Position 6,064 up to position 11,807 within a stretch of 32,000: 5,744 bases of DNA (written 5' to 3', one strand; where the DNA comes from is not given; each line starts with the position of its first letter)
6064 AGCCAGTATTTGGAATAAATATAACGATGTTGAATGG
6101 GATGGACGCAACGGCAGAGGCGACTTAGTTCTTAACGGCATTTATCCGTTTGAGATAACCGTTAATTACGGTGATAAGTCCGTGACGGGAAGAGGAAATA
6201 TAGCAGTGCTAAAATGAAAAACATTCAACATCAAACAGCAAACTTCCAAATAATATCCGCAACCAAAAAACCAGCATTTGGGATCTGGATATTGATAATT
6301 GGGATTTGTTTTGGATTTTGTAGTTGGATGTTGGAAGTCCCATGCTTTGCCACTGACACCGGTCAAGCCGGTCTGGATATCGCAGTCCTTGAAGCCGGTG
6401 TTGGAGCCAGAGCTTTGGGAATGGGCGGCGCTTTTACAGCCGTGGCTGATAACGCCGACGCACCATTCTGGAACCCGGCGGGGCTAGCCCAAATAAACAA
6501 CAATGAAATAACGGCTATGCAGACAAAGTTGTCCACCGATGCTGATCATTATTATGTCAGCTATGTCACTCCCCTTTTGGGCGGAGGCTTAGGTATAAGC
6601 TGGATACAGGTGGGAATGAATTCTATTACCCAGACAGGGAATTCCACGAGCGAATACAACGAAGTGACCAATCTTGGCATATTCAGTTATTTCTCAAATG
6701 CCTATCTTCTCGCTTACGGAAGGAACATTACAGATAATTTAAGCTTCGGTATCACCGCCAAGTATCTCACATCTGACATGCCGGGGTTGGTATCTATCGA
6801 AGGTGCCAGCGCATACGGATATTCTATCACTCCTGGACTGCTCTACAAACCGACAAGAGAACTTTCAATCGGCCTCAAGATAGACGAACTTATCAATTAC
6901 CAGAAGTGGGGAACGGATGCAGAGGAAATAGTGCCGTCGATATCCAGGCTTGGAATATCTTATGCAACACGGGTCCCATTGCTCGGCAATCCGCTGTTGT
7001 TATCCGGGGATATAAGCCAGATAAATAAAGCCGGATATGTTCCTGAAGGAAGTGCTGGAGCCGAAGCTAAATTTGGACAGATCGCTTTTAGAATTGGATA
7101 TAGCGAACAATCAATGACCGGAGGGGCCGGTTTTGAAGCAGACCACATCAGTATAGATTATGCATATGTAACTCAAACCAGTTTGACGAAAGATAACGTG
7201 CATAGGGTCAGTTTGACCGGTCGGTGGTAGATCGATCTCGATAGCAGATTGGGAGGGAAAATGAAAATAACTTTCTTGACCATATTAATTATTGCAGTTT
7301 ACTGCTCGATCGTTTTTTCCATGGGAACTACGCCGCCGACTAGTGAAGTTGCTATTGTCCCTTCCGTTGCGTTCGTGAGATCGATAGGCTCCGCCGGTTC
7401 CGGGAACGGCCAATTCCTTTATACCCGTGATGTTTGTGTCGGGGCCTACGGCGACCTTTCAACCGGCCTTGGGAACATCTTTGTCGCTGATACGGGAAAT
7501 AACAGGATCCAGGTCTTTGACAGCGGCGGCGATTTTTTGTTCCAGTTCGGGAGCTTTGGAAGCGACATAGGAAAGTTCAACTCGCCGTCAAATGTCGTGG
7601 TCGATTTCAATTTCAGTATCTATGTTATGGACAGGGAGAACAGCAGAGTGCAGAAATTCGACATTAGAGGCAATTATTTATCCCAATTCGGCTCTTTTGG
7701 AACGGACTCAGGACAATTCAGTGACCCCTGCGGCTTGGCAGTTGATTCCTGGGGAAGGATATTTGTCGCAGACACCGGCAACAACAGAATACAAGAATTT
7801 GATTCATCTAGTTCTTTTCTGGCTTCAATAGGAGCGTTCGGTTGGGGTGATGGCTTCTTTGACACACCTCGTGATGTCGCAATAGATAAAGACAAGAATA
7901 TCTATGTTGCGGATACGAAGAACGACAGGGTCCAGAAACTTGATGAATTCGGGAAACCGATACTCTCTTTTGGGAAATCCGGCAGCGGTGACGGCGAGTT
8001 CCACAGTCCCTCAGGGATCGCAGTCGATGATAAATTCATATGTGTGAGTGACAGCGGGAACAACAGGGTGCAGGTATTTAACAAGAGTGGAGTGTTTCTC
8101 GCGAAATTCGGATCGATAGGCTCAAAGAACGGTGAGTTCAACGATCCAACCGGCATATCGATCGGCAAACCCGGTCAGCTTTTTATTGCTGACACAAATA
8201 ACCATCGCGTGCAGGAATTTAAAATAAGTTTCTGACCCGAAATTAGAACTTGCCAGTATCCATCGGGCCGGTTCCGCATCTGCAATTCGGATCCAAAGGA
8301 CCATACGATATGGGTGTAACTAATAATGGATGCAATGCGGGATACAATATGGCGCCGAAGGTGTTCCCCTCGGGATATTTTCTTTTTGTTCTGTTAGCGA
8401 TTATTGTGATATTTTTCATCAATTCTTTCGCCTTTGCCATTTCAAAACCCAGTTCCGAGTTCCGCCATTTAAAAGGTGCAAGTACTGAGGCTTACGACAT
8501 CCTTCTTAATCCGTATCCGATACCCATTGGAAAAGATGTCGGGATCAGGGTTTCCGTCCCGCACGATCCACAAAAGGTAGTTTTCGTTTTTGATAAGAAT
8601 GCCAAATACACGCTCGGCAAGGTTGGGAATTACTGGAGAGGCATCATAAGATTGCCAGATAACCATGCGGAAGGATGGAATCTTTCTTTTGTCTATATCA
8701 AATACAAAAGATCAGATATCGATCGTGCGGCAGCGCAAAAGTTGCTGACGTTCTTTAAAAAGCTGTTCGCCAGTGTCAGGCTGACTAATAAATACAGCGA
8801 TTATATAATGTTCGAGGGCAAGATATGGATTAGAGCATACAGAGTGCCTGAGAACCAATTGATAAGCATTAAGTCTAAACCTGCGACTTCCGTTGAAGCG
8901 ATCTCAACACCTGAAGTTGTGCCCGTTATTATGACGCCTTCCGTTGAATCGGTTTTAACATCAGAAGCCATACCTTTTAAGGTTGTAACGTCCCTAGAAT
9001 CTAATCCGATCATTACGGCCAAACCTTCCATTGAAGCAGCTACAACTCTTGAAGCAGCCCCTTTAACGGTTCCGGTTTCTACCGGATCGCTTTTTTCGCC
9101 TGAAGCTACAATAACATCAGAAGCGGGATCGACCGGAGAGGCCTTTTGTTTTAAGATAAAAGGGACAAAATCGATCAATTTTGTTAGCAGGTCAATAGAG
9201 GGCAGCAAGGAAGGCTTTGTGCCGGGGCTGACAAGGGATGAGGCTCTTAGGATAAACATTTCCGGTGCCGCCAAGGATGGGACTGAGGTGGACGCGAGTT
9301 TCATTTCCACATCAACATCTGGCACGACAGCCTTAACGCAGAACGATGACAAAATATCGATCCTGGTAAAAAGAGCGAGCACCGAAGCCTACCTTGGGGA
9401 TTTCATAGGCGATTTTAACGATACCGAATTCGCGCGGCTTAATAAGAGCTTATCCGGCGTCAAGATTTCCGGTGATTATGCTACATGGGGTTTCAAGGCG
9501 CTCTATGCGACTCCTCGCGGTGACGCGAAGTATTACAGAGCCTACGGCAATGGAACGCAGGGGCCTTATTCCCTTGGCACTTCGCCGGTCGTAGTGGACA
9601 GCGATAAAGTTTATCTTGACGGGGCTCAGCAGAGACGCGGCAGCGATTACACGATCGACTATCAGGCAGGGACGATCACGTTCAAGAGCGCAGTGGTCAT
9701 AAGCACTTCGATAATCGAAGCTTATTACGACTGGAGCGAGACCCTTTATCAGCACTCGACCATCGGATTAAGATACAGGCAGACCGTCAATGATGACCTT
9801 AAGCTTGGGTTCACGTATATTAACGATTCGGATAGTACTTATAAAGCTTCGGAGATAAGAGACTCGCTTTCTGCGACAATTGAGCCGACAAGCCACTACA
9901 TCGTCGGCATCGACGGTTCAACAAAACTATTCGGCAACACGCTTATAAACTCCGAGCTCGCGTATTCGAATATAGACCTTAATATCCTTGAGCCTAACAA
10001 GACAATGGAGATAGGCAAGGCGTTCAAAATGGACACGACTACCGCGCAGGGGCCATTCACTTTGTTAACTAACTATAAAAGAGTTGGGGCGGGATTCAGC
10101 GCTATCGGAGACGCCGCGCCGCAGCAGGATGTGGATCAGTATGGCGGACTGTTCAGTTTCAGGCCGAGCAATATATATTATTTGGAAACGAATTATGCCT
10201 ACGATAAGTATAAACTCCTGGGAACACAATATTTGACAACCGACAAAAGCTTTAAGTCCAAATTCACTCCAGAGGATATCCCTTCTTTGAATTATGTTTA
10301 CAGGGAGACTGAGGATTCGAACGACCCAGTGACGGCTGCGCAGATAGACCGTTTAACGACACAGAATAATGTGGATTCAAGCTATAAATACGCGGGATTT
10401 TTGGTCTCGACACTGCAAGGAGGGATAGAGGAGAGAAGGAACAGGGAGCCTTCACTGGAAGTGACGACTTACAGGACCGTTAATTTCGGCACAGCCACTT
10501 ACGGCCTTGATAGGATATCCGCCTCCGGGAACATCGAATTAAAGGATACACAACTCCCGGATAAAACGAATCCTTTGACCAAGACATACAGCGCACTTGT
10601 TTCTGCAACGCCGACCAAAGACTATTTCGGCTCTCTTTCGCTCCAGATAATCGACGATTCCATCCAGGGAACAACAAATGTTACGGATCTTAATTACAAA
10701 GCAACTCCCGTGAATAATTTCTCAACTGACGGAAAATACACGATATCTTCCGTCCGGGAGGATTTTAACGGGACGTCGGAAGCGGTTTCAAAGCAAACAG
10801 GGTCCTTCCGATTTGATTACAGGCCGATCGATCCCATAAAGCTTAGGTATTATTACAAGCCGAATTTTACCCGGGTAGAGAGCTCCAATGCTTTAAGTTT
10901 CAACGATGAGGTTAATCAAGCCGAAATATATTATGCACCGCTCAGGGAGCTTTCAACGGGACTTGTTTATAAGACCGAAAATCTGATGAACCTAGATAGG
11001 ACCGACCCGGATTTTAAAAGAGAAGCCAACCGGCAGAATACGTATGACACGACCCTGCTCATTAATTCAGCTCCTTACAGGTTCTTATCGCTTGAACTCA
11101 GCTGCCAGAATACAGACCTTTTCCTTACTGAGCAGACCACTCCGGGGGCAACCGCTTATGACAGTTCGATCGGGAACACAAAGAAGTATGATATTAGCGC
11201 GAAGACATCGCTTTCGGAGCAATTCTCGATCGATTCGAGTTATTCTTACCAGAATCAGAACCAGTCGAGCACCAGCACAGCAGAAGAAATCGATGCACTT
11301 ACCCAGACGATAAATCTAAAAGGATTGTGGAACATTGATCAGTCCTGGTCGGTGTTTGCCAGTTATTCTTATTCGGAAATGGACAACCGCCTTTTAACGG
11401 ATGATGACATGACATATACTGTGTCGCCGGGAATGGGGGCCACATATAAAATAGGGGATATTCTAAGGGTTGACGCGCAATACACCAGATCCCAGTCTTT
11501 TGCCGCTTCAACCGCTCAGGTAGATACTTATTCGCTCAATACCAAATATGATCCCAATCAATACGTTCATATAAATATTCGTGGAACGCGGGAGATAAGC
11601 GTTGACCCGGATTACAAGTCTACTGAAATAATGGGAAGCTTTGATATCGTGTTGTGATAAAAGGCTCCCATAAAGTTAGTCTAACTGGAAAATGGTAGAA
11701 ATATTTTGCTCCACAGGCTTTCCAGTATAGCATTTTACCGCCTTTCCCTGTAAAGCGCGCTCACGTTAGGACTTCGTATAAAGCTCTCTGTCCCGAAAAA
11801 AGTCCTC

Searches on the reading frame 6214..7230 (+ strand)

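Call 11: search_protein_families(library=pfam, proteins=[window:6214-7230:+], max_evalue=0.001)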
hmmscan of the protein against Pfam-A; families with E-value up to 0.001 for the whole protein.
window:6214-7230:+ (338 aa): 2 families
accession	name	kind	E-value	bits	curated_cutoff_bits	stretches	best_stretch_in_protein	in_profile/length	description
PF03687.19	UPF0164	-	3.4e-05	23.3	21.4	1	58-164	43-149/325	Uncharacterised protein family (UPF0164)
PF03349.22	Toluene_X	-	7.5e-05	21.8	29.7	1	45-223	4-160/421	Outer membrane protein transport protein (OMPP1/FadL/TodX)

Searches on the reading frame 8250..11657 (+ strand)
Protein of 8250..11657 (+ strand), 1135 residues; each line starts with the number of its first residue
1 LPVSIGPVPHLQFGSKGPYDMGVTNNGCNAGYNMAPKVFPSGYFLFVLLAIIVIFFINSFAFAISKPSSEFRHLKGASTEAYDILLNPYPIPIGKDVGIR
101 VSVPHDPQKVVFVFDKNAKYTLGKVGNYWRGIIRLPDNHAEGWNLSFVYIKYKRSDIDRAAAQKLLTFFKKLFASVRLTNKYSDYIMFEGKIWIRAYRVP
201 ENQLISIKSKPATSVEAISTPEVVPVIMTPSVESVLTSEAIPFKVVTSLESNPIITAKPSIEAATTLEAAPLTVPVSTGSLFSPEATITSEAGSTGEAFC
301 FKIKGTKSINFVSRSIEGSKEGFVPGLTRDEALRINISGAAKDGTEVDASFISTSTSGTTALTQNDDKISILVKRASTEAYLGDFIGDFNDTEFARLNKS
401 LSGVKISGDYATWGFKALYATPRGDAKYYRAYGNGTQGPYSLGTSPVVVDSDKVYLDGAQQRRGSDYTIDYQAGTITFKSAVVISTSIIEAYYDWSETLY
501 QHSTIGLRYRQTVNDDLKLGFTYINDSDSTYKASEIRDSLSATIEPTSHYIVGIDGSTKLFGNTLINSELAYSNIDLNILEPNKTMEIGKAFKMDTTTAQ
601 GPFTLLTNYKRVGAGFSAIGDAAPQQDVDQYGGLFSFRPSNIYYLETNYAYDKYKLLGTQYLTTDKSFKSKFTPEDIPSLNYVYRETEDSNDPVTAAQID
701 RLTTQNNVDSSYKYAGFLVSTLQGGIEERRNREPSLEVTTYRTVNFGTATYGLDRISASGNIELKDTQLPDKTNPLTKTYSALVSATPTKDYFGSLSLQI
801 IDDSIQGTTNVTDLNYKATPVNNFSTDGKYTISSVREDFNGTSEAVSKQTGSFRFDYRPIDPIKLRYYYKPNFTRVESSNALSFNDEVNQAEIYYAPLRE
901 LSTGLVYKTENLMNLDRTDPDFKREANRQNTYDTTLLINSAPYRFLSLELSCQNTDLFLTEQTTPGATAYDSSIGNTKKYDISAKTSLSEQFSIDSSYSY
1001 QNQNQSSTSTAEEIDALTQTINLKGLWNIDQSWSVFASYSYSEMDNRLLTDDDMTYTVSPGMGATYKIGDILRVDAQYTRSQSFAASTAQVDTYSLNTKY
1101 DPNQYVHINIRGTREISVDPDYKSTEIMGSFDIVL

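Call 11: search_protein_families(library=pfam, proteins=[window:8250-11657:+], max_evalue=0.001)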
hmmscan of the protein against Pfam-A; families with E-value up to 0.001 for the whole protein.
window:8250-11657:+ (1135 aa): 1 family
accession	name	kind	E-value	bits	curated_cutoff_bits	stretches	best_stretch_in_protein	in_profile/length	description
PF13505.12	OMP_b-brl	-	1.5e-05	25.7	28.7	1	977-1095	43-168/175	Outer membrane protein beta-barrel domain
